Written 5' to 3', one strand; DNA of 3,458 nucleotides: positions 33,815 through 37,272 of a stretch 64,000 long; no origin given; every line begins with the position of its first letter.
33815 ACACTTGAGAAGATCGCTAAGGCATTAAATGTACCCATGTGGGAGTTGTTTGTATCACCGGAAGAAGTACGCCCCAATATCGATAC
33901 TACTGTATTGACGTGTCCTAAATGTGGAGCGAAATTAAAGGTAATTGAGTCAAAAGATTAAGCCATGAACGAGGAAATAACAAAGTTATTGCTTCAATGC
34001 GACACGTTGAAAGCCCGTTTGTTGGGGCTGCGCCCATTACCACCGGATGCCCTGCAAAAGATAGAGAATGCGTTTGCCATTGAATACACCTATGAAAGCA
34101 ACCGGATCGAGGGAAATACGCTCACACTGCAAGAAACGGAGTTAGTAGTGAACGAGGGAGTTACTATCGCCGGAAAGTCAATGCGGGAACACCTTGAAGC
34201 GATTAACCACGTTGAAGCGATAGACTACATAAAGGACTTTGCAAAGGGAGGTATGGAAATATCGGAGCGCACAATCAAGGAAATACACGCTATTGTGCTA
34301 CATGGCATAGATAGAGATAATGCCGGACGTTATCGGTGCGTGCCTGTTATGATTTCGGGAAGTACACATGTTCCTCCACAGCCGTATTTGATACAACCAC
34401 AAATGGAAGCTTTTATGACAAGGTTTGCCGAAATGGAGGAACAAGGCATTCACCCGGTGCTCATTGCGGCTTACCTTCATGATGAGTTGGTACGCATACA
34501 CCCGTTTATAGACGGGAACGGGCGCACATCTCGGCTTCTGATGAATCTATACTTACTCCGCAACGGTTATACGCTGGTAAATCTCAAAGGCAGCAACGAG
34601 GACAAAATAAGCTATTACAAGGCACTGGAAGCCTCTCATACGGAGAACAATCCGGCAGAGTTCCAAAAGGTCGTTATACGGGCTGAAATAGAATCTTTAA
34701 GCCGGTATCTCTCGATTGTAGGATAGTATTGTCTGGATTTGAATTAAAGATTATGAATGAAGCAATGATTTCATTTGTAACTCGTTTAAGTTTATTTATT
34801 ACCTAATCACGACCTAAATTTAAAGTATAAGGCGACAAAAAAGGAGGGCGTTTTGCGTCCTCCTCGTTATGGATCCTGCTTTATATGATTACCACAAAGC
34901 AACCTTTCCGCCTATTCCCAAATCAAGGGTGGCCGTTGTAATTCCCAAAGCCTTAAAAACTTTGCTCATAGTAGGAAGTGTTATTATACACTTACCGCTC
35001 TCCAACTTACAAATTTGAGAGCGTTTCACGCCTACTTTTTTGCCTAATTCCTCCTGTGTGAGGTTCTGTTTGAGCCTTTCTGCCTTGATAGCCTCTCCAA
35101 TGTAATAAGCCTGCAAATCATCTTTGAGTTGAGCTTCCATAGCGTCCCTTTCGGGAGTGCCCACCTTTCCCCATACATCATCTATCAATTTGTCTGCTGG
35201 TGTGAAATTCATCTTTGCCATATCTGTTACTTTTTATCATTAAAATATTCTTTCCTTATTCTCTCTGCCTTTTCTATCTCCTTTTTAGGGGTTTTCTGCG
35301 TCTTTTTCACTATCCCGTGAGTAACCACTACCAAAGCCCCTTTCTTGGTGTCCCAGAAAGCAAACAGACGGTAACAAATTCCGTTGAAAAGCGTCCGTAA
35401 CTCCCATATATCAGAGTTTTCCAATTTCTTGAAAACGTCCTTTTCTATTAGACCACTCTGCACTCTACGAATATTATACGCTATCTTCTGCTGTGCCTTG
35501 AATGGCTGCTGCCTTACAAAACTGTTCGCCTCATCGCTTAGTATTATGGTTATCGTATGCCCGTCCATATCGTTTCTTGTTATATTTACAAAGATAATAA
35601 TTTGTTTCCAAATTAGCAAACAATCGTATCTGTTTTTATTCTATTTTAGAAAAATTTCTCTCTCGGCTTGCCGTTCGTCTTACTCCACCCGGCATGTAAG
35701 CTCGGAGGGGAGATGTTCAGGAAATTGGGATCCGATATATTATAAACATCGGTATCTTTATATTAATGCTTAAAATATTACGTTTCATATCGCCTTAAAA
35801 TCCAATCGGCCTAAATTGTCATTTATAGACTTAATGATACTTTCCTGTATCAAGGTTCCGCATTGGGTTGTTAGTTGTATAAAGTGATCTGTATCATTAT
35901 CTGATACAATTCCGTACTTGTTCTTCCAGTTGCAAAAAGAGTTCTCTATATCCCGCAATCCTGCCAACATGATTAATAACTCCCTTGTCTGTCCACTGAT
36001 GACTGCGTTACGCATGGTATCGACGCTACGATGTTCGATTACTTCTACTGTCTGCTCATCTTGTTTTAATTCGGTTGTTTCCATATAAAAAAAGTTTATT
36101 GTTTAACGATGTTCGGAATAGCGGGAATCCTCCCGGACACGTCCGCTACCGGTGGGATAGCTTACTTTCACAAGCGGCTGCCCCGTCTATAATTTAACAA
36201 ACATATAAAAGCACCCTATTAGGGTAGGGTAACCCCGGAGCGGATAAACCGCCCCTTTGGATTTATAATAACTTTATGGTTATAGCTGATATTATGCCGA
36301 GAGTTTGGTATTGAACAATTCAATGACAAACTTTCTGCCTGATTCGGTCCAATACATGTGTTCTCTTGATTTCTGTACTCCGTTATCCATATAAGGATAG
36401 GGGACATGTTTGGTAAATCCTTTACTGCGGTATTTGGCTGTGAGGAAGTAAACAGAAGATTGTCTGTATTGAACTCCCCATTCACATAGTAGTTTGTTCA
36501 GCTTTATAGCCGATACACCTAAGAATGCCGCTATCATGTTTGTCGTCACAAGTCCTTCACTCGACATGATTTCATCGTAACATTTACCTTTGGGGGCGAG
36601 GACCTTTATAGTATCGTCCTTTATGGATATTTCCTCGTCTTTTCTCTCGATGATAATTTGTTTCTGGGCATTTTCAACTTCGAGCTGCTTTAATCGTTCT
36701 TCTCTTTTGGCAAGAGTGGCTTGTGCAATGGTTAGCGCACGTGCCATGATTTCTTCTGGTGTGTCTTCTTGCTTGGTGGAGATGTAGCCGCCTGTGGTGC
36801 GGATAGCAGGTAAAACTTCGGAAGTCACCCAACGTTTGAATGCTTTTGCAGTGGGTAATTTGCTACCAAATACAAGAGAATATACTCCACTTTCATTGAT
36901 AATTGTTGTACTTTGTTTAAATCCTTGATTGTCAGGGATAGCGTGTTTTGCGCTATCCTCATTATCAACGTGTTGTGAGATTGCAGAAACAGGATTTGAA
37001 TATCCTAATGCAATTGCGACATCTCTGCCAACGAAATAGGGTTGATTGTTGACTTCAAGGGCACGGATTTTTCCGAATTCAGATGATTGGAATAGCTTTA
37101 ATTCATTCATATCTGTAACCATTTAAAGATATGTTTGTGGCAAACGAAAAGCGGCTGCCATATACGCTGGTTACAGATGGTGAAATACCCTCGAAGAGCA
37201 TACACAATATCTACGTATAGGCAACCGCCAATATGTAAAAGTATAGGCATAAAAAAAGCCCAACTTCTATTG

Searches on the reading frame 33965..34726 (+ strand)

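Call 20: search_protein_families(library=pfam, proteins=[window:33965-34726:+], max_evalue=0.01)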
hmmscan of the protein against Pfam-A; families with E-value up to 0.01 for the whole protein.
window:33965-34726:+ (253 aa): 1 family
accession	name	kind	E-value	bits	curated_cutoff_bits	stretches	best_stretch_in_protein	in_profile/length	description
PF02661.23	Fic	-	2.9e-22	79.8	24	1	99-197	2-93/93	Fic/DOC family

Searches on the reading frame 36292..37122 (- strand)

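Call 14: search_protein_families(library=phrogs, proteins=[window:36292-37122:-], max_evalue=0.001)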
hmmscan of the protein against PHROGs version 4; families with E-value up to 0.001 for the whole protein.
window:36292-37122:- (276 aa): 17 families
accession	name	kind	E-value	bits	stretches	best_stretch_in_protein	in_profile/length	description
phrog_130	-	transcription regulation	2.7e-67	228.9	1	3-271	155-409/480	anti-repressor Ant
phrog_463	-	transcription regulation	6.2e-45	154.7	1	5-150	2-152/250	anti-repressor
phrog_2899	-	transcription regulation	3.3e-43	149.2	1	4-155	3-153/263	anti-repressor Ant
phrog_7940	-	unknown function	9.2e-36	124.7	1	5-163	1-168/252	-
phrog_2011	-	transcription regulation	1.3e-28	101.6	1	9-147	2-149/275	anti-repressor Ant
phrog_2593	-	transcription regulation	1.8e-28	101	1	11-145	22-148/255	anti-repressor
phrog_5060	-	transcription regulation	7.8e-28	99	1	11-142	12-144/224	anti-repressor Ant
phrog_2977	-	transcription regulation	5.3e-25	89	1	2-91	58-149/150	anti-repressor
phrog_245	-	transcription regulation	1e-23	85.3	1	17-135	49-159/319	anti-repressor Ant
phrog_25722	-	unknown function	1.5e-22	81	1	19-122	14-119/150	-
phrog_9976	-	transcription regulation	5.3e-20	73.1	1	18-113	10-106/188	anti-repressor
phrog_373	-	transcription regulation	2e-16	61.3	1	3-169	74-245/373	anti-repressor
phrog_63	-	transcription regulation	2e-15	58.1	1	139-271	229-357/431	anti-repressor Ant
phrog_25289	-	unknown function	4.2e-11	44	1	208-271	1-65/79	-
phrog_7347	-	unknown function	9e-06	26.9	1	71-120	5-53/78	-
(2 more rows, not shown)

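Call 97: search_protein_families(library=pfam, proteins=[window:36292-37122:-], max_evalue=0.001)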
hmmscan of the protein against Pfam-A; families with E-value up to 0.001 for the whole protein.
window:36292-37122:- (276 aa): 2 families
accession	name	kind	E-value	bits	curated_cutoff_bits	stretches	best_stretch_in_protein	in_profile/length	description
PF02498.22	Bro-N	-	5.8e-26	91.4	25.6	1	18-105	1-96/96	BRO family, N-terminal domain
PF03374.19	ANT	-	3.4e-20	72.8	25.3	1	171-271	3-106/108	Phage antirepressor protein KilAC domain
